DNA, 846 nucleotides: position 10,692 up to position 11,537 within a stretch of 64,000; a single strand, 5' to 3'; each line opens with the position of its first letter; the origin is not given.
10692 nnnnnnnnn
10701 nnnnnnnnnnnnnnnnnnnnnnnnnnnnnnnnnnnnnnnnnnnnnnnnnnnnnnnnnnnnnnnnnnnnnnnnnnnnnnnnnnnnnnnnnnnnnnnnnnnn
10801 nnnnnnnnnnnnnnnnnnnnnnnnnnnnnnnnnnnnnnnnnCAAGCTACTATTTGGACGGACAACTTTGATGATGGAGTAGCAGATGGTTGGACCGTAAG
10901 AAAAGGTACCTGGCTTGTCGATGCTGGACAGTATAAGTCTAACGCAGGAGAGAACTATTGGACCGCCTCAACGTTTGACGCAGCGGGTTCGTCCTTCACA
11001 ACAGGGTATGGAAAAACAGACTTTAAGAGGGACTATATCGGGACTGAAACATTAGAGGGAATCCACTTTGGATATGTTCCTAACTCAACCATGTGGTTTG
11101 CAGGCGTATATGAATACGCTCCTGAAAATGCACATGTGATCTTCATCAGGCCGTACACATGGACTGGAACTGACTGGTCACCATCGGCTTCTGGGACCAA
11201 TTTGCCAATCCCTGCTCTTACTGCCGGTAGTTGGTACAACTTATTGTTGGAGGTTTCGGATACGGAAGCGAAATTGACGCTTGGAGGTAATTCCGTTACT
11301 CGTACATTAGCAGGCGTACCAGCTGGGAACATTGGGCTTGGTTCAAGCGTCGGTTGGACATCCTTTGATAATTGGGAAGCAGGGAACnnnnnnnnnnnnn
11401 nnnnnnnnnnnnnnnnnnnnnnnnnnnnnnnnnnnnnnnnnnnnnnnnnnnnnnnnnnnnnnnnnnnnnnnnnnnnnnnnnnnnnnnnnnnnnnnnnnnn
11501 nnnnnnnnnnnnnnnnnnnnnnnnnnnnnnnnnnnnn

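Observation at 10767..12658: Two adjacent PEP-CTERM (exosortase-dependent) secreted proteins at the head of the glycan locus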

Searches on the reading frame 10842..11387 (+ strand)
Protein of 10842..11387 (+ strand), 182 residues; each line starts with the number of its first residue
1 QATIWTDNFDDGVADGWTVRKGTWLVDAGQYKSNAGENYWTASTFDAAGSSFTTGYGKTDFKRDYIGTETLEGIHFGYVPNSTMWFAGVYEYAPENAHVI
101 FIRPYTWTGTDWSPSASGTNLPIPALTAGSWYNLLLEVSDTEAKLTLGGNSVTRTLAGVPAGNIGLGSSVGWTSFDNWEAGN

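Call 27: search_protein_representatives(protein=window:10842-11387:+)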
Query: 182 residues. Proteins with E-value up to 0.001 (for the whole library): 34; up to 1e-10: 5; up to 1e-30: 2. The best 34 are listed.
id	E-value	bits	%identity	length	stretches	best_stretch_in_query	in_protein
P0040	8.8e-119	410.9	100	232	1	1-182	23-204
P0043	1.9e-31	125.8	47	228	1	6-180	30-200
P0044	2.1e-23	99.6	39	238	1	4-180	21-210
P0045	3.3e-20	89.1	34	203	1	15-179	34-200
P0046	7.6e-15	71.7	33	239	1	22-180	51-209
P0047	3.6e-10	56.4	36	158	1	59-180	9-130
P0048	6.9e-10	55.5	35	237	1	25-180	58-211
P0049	7.3e-10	55.4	34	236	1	20-180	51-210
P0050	3.2e-08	50.0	29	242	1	7-180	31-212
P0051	5.2e-08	49.4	44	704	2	4-51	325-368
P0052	1.2e-07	48.1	35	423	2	4-111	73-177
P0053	2.3e-07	47.2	38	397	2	2-177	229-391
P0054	4.3e-07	46.3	32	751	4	6-36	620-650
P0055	4.5e-07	46.3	40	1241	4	7-34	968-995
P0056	1.3e-06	44.7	31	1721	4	6-178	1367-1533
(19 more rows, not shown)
